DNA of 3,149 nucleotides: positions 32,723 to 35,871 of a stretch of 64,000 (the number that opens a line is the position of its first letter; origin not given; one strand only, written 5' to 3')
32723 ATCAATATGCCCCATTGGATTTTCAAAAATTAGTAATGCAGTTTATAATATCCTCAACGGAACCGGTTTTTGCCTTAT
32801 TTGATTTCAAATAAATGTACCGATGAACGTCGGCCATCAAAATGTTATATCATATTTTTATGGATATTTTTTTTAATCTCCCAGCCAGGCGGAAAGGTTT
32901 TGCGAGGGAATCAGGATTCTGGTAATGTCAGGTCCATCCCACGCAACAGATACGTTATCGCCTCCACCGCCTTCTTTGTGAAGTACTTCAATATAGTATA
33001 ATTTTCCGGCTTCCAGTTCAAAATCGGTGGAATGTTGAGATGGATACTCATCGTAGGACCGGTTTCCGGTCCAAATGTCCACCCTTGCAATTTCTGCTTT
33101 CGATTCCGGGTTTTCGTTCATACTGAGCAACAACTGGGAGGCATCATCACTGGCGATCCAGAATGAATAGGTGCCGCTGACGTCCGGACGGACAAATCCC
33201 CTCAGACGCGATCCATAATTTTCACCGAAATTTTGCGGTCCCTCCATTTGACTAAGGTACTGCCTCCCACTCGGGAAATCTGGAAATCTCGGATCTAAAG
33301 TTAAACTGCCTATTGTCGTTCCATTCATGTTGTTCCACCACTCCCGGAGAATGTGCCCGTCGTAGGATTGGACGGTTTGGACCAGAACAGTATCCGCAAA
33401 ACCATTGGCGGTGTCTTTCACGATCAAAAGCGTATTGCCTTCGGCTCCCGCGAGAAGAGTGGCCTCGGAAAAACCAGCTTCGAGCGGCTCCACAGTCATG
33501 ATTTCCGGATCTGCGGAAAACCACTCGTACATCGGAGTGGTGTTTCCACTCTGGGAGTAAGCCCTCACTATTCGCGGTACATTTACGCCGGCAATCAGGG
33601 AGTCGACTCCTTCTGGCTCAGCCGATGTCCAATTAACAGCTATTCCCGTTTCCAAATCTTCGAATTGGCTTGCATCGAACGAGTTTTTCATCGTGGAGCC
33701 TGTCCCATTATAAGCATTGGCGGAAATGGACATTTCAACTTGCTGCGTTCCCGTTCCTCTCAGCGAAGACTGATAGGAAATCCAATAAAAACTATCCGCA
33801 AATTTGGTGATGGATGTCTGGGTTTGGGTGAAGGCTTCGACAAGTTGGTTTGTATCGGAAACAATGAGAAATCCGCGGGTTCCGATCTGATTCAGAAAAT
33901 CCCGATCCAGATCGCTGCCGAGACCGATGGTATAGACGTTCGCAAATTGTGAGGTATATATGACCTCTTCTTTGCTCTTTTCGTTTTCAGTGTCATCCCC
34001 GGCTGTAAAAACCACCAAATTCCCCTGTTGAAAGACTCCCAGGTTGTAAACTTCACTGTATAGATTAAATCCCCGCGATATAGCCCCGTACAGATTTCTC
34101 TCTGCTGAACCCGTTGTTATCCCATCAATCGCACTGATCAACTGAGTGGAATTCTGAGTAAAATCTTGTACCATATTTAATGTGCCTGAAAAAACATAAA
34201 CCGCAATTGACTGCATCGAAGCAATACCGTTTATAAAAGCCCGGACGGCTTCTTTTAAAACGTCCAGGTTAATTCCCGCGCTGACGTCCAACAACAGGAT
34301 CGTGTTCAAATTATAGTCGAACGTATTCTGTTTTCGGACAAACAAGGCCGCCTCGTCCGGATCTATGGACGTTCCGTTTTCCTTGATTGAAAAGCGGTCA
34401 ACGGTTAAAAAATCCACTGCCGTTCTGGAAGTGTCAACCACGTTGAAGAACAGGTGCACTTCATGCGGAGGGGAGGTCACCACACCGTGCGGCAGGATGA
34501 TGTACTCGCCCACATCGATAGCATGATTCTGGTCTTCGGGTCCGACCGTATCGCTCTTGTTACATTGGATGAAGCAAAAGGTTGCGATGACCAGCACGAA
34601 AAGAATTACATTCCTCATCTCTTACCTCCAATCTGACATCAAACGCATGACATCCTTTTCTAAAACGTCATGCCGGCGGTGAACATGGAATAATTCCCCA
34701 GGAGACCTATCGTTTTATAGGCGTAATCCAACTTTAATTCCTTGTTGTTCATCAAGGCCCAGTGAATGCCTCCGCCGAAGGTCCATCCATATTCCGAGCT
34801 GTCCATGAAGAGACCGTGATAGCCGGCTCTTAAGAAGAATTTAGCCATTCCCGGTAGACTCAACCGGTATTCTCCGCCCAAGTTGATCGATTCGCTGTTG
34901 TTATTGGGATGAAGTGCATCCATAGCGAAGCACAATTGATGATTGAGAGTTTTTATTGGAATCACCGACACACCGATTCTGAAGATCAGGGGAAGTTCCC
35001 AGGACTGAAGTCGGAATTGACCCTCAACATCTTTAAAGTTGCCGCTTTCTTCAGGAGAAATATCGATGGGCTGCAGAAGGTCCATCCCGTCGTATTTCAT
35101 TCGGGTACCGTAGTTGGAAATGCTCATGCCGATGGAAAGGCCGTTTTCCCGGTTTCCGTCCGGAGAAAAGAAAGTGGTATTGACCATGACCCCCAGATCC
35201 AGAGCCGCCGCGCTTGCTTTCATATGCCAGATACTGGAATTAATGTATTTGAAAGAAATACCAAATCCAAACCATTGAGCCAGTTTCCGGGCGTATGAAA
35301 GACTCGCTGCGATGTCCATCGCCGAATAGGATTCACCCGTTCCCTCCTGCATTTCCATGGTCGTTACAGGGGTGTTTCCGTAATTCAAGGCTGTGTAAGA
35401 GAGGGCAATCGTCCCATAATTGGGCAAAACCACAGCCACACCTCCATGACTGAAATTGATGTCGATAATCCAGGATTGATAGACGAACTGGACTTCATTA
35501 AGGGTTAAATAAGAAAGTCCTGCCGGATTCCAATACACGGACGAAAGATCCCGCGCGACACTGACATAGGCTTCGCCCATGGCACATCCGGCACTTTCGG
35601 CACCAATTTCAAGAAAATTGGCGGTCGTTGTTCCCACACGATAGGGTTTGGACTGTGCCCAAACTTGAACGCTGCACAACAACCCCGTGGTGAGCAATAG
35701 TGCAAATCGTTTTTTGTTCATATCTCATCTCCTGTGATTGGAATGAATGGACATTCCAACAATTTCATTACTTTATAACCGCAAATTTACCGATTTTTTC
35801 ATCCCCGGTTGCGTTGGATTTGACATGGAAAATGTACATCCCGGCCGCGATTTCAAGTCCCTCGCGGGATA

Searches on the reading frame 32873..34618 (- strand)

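Call 3: search_protein_families(library=pfam, proteins=[window:32873-34618:-], max_evalue=0.01)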
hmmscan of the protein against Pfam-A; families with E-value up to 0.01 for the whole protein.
window:32873-34618:- (581 aa): 4 families
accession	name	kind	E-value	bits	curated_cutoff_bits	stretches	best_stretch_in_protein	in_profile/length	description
PF07691.17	PA14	-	4.4e-09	36.7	24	1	465-572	43-145/147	PA14 domain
PF00092.34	VWA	-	5.6e-07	30.4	23.8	1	107-263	3-172/174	von Willebrand factor type A domain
PF13519.12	VWA_2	-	1.5e-06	29.3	27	1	106-188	1-90/107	von Willebrand factor type A domain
PF10528.15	GLEYA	-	0.00019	22.1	26.2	1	471-555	4-84/91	GLEYA domain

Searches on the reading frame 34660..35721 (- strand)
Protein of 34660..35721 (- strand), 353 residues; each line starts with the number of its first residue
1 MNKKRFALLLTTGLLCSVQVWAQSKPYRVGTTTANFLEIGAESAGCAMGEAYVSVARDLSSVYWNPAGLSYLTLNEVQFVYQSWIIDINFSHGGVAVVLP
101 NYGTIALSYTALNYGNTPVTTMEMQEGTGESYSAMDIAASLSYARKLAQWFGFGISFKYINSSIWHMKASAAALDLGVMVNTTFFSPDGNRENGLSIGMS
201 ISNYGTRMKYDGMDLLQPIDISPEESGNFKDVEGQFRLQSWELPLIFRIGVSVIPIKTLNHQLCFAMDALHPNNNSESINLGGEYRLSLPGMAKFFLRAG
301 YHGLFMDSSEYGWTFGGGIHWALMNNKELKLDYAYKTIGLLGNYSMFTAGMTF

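Call 32: search_protein_families(library=pfam, proteins=[window:34660-35721:-], max_evalue=0.0001)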
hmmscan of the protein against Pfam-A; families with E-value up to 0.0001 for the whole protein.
window:34660-35721:- (353 aa): 1 family
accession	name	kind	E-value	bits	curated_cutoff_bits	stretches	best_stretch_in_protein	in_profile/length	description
PF19572.5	PorV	-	1e-07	32.2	27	1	27-212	6-200/243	Type IX secretion system protein PorV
